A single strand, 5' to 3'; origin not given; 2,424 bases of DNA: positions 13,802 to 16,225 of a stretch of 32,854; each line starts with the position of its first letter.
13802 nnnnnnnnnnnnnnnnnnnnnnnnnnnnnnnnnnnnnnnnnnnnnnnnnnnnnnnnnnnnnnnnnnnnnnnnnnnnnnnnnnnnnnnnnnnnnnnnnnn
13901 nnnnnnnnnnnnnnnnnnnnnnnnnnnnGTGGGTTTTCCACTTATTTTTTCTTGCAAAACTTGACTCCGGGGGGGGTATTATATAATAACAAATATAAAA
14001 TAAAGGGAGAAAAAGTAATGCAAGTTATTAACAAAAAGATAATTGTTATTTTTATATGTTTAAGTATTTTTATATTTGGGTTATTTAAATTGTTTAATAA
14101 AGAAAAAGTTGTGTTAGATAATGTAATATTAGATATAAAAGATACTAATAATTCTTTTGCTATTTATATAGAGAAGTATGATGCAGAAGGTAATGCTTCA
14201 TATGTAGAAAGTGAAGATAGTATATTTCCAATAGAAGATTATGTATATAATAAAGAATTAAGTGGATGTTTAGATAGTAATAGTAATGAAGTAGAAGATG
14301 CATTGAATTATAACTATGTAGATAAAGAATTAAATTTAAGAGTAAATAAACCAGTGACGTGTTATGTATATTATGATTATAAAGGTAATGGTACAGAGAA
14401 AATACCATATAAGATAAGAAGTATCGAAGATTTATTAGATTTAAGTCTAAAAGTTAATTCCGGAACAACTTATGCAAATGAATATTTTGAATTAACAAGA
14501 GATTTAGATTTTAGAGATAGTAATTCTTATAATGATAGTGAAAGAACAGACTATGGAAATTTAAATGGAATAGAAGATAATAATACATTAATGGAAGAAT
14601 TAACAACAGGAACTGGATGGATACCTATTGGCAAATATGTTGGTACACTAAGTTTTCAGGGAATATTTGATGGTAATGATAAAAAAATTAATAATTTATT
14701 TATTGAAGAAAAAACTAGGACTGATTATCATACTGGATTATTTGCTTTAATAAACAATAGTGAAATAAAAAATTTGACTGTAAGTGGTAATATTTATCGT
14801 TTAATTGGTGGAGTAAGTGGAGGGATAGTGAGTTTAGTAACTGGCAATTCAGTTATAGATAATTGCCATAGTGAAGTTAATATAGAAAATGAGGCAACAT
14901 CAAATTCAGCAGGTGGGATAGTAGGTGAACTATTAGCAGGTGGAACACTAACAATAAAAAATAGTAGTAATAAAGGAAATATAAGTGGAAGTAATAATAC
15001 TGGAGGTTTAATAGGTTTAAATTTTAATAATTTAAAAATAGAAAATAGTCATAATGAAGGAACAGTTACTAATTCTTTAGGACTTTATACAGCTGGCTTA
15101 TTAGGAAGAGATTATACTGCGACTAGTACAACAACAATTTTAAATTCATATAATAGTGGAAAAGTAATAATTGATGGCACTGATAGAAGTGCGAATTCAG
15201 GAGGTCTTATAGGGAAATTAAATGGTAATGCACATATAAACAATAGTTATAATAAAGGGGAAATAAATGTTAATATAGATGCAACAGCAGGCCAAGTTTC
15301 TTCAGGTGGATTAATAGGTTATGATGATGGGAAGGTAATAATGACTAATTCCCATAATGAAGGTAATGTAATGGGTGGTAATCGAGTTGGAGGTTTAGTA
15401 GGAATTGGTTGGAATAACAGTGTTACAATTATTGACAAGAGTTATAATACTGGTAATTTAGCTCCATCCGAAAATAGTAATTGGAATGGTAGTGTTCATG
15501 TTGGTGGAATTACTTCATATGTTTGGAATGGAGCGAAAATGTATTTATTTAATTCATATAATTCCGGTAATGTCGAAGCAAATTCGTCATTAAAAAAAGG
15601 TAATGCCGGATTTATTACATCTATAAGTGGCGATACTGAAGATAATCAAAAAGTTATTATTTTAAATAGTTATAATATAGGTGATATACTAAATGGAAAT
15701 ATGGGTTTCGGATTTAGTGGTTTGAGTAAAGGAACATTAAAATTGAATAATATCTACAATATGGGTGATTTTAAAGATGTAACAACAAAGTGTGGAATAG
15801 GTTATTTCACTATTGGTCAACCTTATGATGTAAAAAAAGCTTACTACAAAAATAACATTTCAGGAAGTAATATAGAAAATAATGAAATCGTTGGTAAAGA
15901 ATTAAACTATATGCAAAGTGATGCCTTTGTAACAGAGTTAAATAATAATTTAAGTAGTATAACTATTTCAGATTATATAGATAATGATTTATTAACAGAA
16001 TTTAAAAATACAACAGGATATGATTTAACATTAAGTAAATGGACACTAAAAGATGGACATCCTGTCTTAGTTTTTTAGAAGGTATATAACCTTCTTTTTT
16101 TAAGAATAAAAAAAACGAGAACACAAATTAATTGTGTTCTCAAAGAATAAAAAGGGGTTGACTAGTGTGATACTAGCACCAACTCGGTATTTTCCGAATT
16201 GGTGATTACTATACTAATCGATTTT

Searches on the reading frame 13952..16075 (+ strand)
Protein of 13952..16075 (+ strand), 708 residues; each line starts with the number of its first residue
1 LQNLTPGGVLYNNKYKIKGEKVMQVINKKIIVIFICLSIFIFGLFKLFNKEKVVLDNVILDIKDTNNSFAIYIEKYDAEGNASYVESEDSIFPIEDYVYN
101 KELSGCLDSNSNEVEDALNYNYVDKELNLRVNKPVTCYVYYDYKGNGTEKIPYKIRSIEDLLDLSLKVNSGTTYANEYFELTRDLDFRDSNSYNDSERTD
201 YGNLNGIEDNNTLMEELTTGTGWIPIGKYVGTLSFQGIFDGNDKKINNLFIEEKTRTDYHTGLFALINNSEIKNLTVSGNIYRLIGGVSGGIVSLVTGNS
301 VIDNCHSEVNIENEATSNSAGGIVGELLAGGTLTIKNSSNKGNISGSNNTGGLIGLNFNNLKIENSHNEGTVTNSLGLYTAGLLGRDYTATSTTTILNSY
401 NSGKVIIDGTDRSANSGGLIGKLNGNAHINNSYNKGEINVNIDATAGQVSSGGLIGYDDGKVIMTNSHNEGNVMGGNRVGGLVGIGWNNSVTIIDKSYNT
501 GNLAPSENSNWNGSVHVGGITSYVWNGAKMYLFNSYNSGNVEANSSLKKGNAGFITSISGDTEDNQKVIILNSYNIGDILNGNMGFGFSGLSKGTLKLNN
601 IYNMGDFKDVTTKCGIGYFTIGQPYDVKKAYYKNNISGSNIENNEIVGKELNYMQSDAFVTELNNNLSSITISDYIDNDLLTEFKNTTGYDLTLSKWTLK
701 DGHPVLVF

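Call 103: search_protein_families(library=pfam, proteins=[window:13952-16075:+], max_evalue=0.001)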
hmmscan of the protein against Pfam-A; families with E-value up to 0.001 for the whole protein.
window:13952-16075:+ (708 aa): 1 family
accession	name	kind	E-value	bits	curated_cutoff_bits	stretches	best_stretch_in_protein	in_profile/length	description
PF07581.17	Glug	-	2.6e-09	37.3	20.5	0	346-373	1-28/28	The GLUG motif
